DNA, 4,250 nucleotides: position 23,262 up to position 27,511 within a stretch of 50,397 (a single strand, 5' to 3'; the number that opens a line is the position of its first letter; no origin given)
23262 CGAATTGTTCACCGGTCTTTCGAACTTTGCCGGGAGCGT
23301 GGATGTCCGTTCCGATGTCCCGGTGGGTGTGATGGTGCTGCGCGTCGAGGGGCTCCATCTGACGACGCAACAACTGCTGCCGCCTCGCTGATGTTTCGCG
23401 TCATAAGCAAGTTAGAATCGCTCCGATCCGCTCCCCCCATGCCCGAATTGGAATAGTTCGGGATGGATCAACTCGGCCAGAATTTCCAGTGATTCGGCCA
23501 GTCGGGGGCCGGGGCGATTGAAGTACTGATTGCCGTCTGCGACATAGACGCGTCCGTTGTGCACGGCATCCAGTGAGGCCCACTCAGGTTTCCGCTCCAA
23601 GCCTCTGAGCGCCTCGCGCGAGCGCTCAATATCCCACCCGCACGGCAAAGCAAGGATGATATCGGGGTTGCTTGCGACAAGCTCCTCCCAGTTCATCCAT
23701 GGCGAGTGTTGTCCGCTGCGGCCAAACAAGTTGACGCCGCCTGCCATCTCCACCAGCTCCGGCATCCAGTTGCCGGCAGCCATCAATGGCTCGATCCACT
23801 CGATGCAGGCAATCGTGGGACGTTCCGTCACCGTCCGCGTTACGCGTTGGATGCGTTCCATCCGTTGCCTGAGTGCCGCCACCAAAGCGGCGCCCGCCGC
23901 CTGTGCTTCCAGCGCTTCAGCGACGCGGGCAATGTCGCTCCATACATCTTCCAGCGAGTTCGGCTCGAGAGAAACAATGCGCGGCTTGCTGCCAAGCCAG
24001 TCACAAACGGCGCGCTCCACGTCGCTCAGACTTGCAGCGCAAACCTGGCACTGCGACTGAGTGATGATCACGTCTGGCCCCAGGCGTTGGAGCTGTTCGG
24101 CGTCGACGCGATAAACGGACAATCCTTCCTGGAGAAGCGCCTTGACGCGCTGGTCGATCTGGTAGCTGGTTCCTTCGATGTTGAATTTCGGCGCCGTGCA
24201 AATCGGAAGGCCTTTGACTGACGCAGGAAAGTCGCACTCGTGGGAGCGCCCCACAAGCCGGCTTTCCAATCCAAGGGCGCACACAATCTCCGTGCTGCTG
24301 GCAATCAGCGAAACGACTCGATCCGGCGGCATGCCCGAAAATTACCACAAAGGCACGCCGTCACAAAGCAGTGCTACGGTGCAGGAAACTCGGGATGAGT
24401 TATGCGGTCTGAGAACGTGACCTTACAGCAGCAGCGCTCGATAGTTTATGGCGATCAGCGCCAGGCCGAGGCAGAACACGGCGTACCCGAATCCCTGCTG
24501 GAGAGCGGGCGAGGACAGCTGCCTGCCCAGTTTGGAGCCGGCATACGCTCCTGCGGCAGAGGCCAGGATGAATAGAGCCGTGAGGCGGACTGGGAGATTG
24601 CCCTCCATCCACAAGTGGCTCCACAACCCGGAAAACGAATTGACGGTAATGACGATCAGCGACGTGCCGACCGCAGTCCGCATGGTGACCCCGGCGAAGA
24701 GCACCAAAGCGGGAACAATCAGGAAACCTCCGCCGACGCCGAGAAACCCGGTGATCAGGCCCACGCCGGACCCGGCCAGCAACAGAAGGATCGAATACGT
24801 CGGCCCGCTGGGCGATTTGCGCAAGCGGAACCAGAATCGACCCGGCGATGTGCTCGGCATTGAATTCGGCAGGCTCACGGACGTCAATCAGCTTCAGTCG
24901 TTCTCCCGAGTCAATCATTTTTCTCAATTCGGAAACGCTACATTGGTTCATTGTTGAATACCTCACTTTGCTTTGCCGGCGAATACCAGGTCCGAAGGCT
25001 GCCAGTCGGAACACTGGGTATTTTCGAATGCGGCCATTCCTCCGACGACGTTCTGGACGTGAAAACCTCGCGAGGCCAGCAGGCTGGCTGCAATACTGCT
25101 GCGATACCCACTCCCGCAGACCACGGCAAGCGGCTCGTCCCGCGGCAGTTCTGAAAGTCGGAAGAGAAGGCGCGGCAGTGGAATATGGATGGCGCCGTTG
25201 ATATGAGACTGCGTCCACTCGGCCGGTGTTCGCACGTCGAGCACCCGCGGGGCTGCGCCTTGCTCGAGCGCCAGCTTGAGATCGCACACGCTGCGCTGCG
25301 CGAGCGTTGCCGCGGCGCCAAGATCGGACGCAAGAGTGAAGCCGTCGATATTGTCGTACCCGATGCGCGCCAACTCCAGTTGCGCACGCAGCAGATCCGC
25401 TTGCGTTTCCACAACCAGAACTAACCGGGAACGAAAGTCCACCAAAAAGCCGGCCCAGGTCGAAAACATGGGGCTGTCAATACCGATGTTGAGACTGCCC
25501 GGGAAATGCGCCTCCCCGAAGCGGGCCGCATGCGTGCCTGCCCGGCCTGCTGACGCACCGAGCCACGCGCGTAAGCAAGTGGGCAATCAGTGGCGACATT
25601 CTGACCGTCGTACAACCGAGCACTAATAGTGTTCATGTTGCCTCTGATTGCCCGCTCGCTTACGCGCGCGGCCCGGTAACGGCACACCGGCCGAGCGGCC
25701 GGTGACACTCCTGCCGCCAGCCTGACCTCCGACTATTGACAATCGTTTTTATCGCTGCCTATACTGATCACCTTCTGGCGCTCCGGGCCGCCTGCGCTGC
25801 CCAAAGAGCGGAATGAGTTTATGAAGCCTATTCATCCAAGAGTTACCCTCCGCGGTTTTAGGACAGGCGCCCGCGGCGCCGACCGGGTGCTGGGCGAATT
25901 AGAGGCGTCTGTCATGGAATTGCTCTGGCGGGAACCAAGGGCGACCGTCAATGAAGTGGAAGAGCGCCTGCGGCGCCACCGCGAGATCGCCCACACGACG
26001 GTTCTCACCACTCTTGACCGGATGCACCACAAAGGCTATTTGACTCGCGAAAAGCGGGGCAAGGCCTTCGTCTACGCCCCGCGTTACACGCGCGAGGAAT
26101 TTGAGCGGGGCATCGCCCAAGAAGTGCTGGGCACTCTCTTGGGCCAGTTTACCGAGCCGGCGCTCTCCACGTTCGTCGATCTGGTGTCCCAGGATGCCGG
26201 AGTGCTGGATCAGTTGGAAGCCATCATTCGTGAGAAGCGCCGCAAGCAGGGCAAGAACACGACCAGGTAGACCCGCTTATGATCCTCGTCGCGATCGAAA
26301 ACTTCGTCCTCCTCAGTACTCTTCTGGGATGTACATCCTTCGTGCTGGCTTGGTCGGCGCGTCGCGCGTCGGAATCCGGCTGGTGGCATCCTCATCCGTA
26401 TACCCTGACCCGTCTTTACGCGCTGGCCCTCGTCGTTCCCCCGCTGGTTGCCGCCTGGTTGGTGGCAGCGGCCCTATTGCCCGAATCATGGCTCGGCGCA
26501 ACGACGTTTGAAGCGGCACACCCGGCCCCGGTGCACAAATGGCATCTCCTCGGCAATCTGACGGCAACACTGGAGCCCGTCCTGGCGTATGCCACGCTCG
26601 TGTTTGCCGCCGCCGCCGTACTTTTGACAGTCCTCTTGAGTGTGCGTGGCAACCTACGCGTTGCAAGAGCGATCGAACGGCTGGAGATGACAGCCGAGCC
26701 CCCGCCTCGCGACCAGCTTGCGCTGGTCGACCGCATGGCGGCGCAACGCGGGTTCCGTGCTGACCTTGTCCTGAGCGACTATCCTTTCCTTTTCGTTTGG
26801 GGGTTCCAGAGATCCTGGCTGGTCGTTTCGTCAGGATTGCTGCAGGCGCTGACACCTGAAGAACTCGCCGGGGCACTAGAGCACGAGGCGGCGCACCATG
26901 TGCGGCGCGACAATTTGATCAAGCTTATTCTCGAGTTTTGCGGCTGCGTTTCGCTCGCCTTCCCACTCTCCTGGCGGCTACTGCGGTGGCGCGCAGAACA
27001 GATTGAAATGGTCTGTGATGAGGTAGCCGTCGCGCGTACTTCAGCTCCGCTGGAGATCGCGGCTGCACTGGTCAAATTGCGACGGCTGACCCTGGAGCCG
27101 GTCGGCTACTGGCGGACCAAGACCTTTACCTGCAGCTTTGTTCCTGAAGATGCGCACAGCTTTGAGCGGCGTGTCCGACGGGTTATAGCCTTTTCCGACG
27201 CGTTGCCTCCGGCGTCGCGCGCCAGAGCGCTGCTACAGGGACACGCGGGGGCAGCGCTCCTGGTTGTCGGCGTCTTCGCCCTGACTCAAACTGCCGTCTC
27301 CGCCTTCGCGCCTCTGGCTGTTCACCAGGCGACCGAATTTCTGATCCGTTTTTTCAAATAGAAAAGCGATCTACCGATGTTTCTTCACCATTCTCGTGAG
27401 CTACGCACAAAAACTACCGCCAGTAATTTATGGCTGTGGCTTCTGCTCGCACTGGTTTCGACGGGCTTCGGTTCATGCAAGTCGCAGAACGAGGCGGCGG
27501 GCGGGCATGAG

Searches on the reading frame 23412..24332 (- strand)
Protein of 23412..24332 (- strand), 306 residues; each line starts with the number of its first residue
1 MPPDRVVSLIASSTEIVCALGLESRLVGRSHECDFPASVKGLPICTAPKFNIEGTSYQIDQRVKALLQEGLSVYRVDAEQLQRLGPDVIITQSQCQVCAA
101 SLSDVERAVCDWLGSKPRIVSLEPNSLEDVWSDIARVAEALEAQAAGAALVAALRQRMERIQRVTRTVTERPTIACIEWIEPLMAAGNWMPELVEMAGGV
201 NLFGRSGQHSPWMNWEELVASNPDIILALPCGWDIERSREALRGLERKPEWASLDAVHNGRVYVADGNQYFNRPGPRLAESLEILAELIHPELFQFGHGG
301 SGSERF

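Call 38: search_protein_families(library=pfam, proteins=[window:23412-24332:-], max_evalue=0.0001)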
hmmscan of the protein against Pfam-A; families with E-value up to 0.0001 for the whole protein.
window:23412-24332:- (306 aa): 1 family
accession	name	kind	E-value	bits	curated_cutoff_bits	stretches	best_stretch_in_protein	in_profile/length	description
PF01497.23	Peripla_BP_2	-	3.5e-27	95.8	27.5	1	6-266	1-232/235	Periplasmic binding protein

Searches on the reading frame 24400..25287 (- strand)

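Call 38: search_protein_families(library=pfam, proteins=[window:24400-25287:-], max_evalue=0.0001)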
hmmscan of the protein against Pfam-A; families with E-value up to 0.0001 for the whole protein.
window:24400-25287:- (295 aa): 1 family
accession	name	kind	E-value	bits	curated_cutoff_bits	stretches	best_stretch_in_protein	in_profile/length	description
PF00581.25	Rhodanese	-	2.7e-07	31.4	22.2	1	118-159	2-52/102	Rhodanese-like domain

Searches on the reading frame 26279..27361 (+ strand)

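Call 38: search_protein_families(library=pfam, proteins=[window:26279-27361:+], max_evalue=0.0001)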
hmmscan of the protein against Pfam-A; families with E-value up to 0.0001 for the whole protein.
window:26279-27361:+ (360 aa): 2 families
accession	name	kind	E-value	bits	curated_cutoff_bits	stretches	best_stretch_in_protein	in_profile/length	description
PF05569.17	Peptidase_M56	-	1.9e-08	34.3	31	1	167-299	166-293/296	BlaR1 peptidase M56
PF01435.24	Peptidase_M48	-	6.6e-08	33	20.3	1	159-218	25-87/186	Peptidase family M48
